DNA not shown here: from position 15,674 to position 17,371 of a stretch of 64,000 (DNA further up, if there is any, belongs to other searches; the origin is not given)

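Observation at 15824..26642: An ~11-kb cluster of four B12-binding radical SAM enzymes with an Arn-like glycolipid module and an FAD oxidoreductase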

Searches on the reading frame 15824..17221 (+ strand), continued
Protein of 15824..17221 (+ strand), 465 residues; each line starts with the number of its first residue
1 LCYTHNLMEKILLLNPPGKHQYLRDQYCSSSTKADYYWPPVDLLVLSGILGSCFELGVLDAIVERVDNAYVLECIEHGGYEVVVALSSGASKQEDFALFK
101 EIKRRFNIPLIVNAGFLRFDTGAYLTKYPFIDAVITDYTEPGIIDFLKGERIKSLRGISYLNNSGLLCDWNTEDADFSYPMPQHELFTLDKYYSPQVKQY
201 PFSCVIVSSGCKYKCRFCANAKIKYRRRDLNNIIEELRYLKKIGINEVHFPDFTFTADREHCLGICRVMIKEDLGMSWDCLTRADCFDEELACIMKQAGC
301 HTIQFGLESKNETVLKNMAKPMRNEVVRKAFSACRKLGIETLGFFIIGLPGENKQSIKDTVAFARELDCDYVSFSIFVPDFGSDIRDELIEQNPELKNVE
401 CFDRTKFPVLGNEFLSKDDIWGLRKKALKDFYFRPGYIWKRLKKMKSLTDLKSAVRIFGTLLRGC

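Call 74: search_protein_families(library=ncbifam, proteins=[L099:13043-14722:+, L098:4317-6464:+, L099:11249-11974:+, L100:7296-7991:+], max_evalue=0.01)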
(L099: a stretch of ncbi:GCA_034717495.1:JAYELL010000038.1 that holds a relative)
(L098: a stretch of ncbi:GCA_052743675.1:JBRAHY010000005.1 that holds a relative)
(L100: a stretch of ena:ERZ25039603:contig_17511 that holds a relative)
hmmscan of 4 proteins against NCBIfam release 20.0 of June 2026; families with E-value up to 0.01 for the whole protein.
L099:13043-14722:+ (559 aa): 1 family
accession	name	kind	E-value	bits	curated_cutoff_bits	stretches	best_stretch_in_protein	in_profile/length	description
TIGR04154.1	archaeo_STT3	subfamily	0.0039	15.6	450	1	74-144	66-139/831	oligosaccharyl transferase, archaeosortase A system-associated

L098:4317-6464:+ (715 aa): 0 families

L099:11249-11974:+ (241 aa): 18 families
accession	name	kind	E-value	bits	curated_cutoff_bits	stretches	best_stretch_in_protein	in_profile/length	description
NF058614.1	PPMAGASynPpgS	equivalog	2.5e-30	105.6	370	1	5-163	4-163/226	polyprenyl-phospho-N-acetylgalactosaminyl synthase PpgS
NF041391.1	DPhHxTase_Halo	equivalog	1.4e-20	73.2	375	1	7-203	1-189/213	dolichyl-phosphate hexose transferase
TIGR04182.1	glyco_TIGR04182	equivalog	2.5e-20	73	325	1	5-214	4-205/293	S-layer glycoprotein N-glycosyltransferase AglJ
NF007986.1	PRK10714.1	equivalog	1.3e-15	57.3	529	1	5-215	10-218/316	undecaprenyl-phosphate 4-deoxy-4-formamido-L-arabinose transferase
TIGR04283.1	glyco_like_mftF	equivalog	3.4e-12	46.4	182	1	5-146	3-135/221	TIGR04283 family arsenosugar biosynthesis glycosyltransferase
NF041875.1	EPS_EpsD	equivalog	9.4e-09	35.1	370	1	5-127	3-128/325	exopolysaccharide biosynthesis glycosyltransferase EpsD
TIGR03937.1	PgaC_IcaA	equivalog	2.2e-08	33.5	422.3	1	5-100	49-147/407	poly-beta-1,6-N-acetyl-D-glucosamine synthase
NF047588.1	GlcsyltransPgfSStrep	equivalog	7.6e-08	31.9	500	1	6-163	6-165/308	glycosyltransferase PgfS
TIGR03469.1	HpnB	hypoth_equivalog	5.7e-07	28.9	379.25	1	5-109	48-166/386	hopene-associated glycosyltransferase HpnB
NF010496.0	PRK13915.1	equivalog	1.2e-05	24.6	262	1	5-56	35-90/307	glucosyl-3-phosphoglycerate synthase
TIGR01556.1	rhamnosyltran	subfamily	2e-05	24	200.55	1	31-119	23-115/281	rhamnosyltransferase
NF038302.1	EPS_HpsE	equivalog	3.2e-05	23.1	300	1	5-125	5-133/307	hormogonium polysaccharide biosynthesis glycosyltransferase HpsE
TIGR03965.1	mycofact_glyco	equivalog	4.2e-05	22.6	280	1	5-76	78-155/467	mycofactocin biosynthesis glycosyltransferase MftF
TIGR04242.1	nodulat_NodC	equivalog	7.3e-05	21.9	550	1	5-114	52-167/395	chitooligosaccharide synthase NodC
NF053846.1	glyco_with_XrtP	equivalog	0.00018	20.3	520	1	7-111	47-166/440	XrtP-associated glycosyltransferase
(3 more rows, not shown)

L100:7296-7991:+ (231 aa): 26 families (the best 25 are shown)
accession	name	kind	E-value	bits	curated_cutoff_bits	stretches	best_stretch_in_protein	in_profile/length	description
TIGR04182.1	glyco_TIGR04182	equivalog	1.6e-27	96.7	325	1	5-211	3-202/293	S-layer glycoprotein N-glycosyltransferase AglJ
TIGR04283.1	glyco_like_mftF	equivalog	2.2e-17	63.4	182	1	4-124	1-117/221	TIGR04283 family arsenosugar biosynthesis glycosyltransferase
NF058614.1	PPMAGASynPpgS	equivalog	5.9e-16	58.6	370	1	6-199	4-196/226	polyprenyl-phospho-N-acetylgalactosaminyl synthase PpgS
NF041391.1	DPhHxTase_Halo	equivalog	3.4e-15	55.6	375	1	10-206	3-190/213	dolichyl-phosphate hexose transferase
TIGR03937.1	PgaC_IcaA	equivalog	5.2e-15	55.3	422.3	1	3-109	46-154/407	poly-beta-1,6-N-acetyl-D-glucosamine synthase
NF007986.1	PRK10714.1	equivalog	3.3e-14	52.6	529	1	3-113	7-122/316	undecaprenyl-phosphate 4-deoxy-4-formamido-L-arabinose transferase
NF007482.0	PRK10073.1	equivalog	4.3e-14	52.3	423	1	3-107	7-112/334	glycosyltransferase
NF010496.0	PRK13915.1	equivalog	8.4e-14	51.3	262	1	4-110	33-147/307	glucosyl-3-phosphoglycerate synthase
NF047588.1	GlcsyltransPgfSStrep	equivalog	1.3e-13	50.8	500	1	4-117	3-121/308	glycosyltransferase PgfS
NF047683.1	TeichurnBiosyTuaG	equivalog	1.7e-13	50.8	400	1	3-106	7-112/252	teichuronic acid biosynthesis protein TuaG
TIGR03965.1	mycofact_glyco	equivalog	6.9e-13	48.3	280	1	4-106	76-180/467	mycofactocin biosynthesis glycosyltransferase MftF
NF041875.1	EPS_EpsD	equivalog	4e-12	46.2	370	1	4-115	1-114/325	exopolysaccharide biosynthesis glycosyltransferase EpsD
NF050050.1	ProtGlycPglI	equivalog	4.3e-09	36.2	500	1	2-105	2-108/306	GalNAc(5)-diNAcBac-PP-undecaprenol beta-1,3-glucosyltransferase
TIGR03111.1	glyc2_xrt_Gpos1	hypoth_equivalog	7e-09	35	363.95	1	4-105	51-156/439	TIGR03111 family XrtG-associated glycosyltransferase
NF053739.1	GlytfEpsEBac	equivalog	4.2e-08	32.5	450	1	5-115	4-117/265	glycosyltransferase EpsE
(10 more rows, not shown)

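Call 76: predict_structure(alignment_id=A6)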
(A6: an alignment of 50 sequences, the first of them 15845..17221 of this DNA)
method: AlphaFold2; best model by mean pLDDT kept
length: 458 residues; sequences in the alignment: 50
mean_pLDDT: 93.7   pTM: 0.92
mean pLDDT of the five models: 93.7, 93.2, 93.0, 92.2, 92.0
residues with pLDDT >= 90: 368; 70-90: 88; 50-70: 2; < 50: 0
segments of 3 or more residues with pLDDT < 50: none
pLDDT, mean of each block of 10 residues (from residue 1): 96 88 81 97 98 97 98 98 94 98 95 92 97 96 91 92 83 98 92 95 93 91 98 98 94 98 97 96 98 98 97 97 98 97 96 98 94 90 90 86 94 96 93 88 82 78
secondary structure, 60 per line:
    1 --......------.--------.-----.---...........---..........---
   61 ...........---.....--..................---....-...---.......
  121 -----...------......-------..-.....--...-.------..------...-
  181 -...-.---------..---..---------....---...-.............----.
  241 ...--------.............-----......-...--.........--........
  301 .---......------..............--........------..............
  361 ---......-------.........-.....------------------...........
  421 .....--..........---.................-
elements in order: E3-8 H34-44 E48-53 H54-57 H61-71 E75-79 H82-99 E103-106 H114-120 E126-128 H135-140 E151-155 E158-160 H212-215 E219-221 H223-235 E240-243 H252-264 E270-275 H282-290 E293-301 H305-310 H317-330 E333-340 H347-360 E364-369 H377-385 H387-391 H410-425 H428-437 H441-457

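Call 78: fold_search(model_id=the predicted structure, library=pdb)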
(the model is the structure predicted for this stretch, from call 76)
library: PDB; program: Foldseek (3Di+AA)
matches with E <= 10: 1854; with E <= 0.001: 217
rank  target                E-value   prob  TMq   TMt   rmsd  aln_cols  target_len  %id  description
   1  6fd2_A                9.6e-27  1.00  0.77  0.78   6.2       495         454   21  Radical SAM 1,2-diol dehydratase AprD4 in complex with its substrate paromamine (released 2018-01-17)
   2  6fd2_B                4.9e-26  1.00  0.74  0.75   5.6       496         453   21  Radical SAM 1,2-diol dehydratase AprD4 in complex with its substrate paromamine (released 2018-01-17)
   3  6wte_B                1.3e-22  1.00  0.68  0.59   3.9       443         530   19  Structure of radical S-adenosylmethionine methyltransferase, TsrM, from Kitasatospora setae with cobalamin and [4Fe-4S (released 2020-12-23)
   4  6wte_A                2.3e-22  1.00  0.69  0.57   7.6       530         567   17  Structure of radical S-adenosylmethionine methyltransferase, TsrM, from Kitasatospora setae with cobalamin and [4Fe-4S (released 2020-12-23)
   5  6wtf_B                5.0e-22  1.00  0.68  0.59   5.8       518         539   18  Structure of radical S-adenosylmethionine methyltransferase, TsrM, from Kitasatospora setae with tryptophan substrate  (released 2020-12-23)
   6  6wtf_A                1.4e-21  1.00  0.65  0.56   4.3       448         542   18  Structure of radical S-adenosylmethionine methyltransferase, TsrM, from Kitasatospora setae with tryptophan substrate  (released 2020-12-23)
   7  9ccb                  7.3e-20  1.00  0.59  0.64   7.4       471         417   17  X-ray crystal structure of methyl-coenzyme M reductase glutamine methylase (MgmA) from Methanothermobacter marburgensis  (released 2025-01-01)
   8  5ul4                  4.9e-18  1.00  0.68  0.45   6.9       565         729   15  Structure of Cobalamin-dependent S-adenosylmethionine radical enzyme OxsB with aqua-cobalamin and S-adenosylmethionine b (released 2017-04-19)
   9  7kdx_A                2.1e-17  1.00  0.61  0.44   4.9       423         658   13  Crystal structure of Streptomyces tokunonesis TokK with hydroxycobalamin, 5'-deoxyadenosine, and methionine (released 2022-01-12)
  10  7kdx_B                2.2e-17  1.00  0.60  0.43   5.1       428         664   13  Crystal structure of Streptomyces tokunonesis TokK with hydroxycobalamin, 5'-deoxyadenosine, and methionine (released 2022-01-12)
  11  7kdy_A                4.0e-17  1.00  0.67  0.49   5.9       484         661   13  Crystal structure of Streptomyces tokunonesis TokK with hydroxycobalamin, 5'-deoxyadenosine, methionine, and (2R)-pant (released 2022-01-12)
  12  5ul3                  7.8e-17  1.00  0.66  0.44   6.9       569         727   15  Structure of Cobalamin-dependent S-adenosylmethionine radical enzyme OxsB with aqua-cobalamin bound (released 2017-04-19)
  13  5ul2                  6.0e-16  1.00  0.67  0.45   7.1       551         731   16  Structure of Apo, SeMet-labeled Cobalamin-dependent S-adenosylmethionine radical enzyme OxsB (released 2017-04-19)
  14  7kdy_B                8.1e-16  1.00  0.67  0.48   5.9       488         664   13  Crystal structure of Streptomyces tokunonesis TokK with hydroxycobalamin, 5'-deoxyadenosine, methionine, and (2R)-pant (released 2022-01-12)
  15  7mjz                  1.4e-15  1.00  0.60  0.62   6.0       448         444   13  The structure of MiaB with pentasulfide bridge (released 2021-09-15)
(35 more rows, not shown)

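Call 81: search_dna_similar(query=window:15845-17221:+, collection=plasmids, mode=protein, max_evalue=1e-20, max_rows=15)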
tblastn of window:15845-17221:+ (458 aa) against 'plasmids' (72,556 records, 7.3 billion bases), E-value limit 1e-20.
Records with a match: 30; places in all: 30; records where one place covers at least 80% of the query: 22.
Best place of each record, by identity: <60% 30.
By first word of the organism name: Mycetohabitans 9; Paraburkholderia 4; Lawsonia 3; Caballeronia 3; Streptomyces 3; Burkholderia 2; Solidesulfovibrio 1; Methylobacterium 1; Eleftheria 1; Azoarcus 1; and 2 more.
By predicted mobility (MOB-suite, as given by PLSDB): non-mobilizable 20; mobilizable 8; conjugative 2.
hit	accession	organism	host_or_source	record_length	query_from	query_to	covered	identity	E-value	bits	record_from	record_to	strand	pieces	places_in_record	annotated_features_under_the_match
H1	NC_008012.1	Lawsonia intracellularis PHE/MN1-00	Sus scrofa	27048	3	455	99%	25.6%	8e-28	124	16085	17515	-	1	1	radical SAM protein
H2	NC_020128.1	Lawsonia intracellularis N343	-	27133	3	455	99%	25.6%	8e-28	124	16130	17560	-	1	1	radical SAM protein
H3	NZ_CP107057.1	Lawsonia intracellularis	-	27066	3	455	99%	25.4%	1e-27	124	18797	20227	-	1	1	radical SAM protein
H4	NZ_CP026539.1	Solidesulfovibrio carbinolicus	-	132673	3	452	98%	25.1%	1e-31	135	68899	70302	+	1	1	radical SAM protein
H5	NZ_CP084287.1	Caballeronia zhejiangensis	Anasa tristis,Cell culture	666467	51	438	85%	29.1%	6e-37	151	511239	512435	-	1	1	hpnJ: hopanoid biosynthesis associated radical SAM protein HpnJ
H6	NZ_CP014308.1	Burkholderia sp. PAMC 26561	single cell,lichen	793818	51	438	85%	28.7%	2e-37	152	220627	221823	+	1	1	hpnJ: hopanoid biosynthesis associated radical SAM protein HpnJ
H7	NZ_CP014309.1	Burkholderia sp. PAMC 26561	single cell,lichen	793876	51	438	85%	28.7%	2e-37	152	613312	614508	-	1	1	hpnJ: hopanoid biosynthesis associated radical SAM protein HpnJ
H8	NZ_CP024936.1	Paraburkholderia graminis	soil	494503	51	444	86%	27.6%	7e-37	151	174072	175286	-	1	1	hpnJ: hopanoid biosynthesis associated radical SAM protein HpnJ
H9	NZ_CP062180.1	Mycetohabitans endofungorum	Rhizopus microsporus,bacterial ...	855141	51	438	85%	27.3%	5e-38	155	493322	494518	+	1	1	hpnJ: hopanoid biosynthesis associated radical SAM protein HpnJ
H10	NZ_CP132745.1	Mycetohabitans endofungorum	-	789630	51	438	85%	27.3%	9e-38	154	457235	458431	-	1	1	hpnJ: hopanoid biosynthesis associated radical SAM protein HpnJ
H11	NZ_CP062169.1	Mycetohabitans endofungorum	Rhizopus microsporus,bacterial ...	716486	51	438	85%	27.3%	9e-38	154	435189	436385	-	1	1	hpnJ: hopanoid biosynthesis associated radical SAM protein HpnJ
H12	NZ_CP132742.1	Mycetohabitans endofungorum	Rhizopus microsporus,culture isolated ...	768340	51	438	85%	27.3%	1e-37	153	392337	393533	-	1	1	hpnJ: hopanoid biosynthesis associated radical SAM protein HpnJ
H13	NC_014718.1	Mycetohabitans rhizoxinica HKI 454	-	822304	51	438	85%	27.3%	5e-37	152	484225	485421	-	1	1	hpnJ: hopanoid biosynthesis associated radical SAM protein HpnJ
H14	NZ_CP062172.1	Mycetohabitans rhizoxinica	Rhizopus microsporus,bacterial ...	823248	51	438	85%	27.3%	5e-37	152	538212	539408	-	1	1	hpnJ: hopanoid biosynthesis associated radical SAM protein HpnJ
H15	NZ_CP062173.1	Mycetohabitans rhizoxinica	Rhizopus microsporus,bacterial ...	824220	51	438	85%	27.3%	5e-37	152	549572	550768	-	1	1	hpnJ: hopanoid biosynthesis associated radical SAM protein HpnJ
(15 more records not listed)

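Call 82: get_annotated_region(hit=H4, flank=9000)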
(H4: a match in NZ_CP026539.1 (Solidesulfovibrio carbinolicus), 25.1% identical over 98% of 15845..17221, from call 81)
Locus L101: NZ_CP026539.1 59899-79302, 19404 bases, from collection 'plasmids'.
description: Solidesulfovibrio carbinolicus strain DSM 3852 plasmid pDCAR1, complete sequence
organism: Solidesulfovibrio carbinolicus (NCBI taxid 296842)
taxonomy: Bacteria; Thermodesulfobacteriota; Desulfovibrionia; Desulfovibrionales; Desulfovibrionaceae; Solidesulfovibrio; Solidesulfovibrio carbinolicus
host: -; source: -; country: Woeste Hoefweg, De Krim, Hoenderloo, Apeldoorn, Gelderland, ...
typing (MOB-suite, as given by PLSDB): non-mobilizable
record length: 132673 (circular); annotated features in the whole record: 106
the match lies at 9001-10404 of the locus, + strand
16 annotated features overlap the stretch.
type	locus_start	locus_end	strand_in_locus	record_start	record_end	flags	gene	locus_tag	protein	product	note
CDS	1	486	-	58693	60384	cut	-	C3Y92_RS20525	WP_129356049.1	SGNH/GDSL hydrolase family protein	-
CDS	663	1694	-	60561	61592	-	-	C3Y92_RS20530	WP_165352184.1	IS5 family transposase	-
CDS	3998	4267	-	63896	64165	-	-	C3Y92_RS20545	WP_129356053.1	TraK family protein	-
CDS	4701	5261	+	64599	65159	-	-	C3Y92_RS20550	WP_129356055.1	recombinase family protein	GO:0006310 - DNA recombination [Evidence IEA]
CDS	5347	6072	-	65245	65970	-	-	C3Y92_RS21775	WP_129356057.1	DapH/DapD/GlmU-related protein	-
CDS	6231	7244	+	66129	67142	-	-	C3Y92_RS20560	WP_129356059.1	NAD-dependent epimerase/dehydratase family protein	-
CDS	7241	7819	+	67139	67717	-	-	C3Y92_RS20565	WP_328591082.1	acyltransferase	-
CDS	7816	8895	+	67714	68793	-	-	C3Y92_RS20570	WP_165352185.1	glycosyltransferase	-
CDS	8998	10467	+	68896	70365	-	-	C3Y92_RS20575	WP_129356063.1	radical SAM protein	-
CDS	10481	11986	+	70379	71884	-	-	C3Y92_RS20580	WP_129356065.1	hypothetical protein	-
CDS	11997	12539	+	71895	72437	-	-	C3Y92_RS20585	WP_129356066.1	hypothetical protein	-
CDS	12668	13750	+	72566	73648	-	-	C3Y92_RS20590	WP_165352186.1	sialate O-acetylesterase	-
CDS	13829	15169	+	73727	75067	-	-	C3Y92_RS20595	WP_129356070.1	hypothetical protein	-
CDS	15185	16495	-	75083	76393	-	-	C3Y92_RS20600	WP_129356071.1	DUF4910 domain-containing protein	-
CDS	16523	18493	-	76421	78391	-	-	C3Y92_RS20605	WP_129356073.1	hypothetical protein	-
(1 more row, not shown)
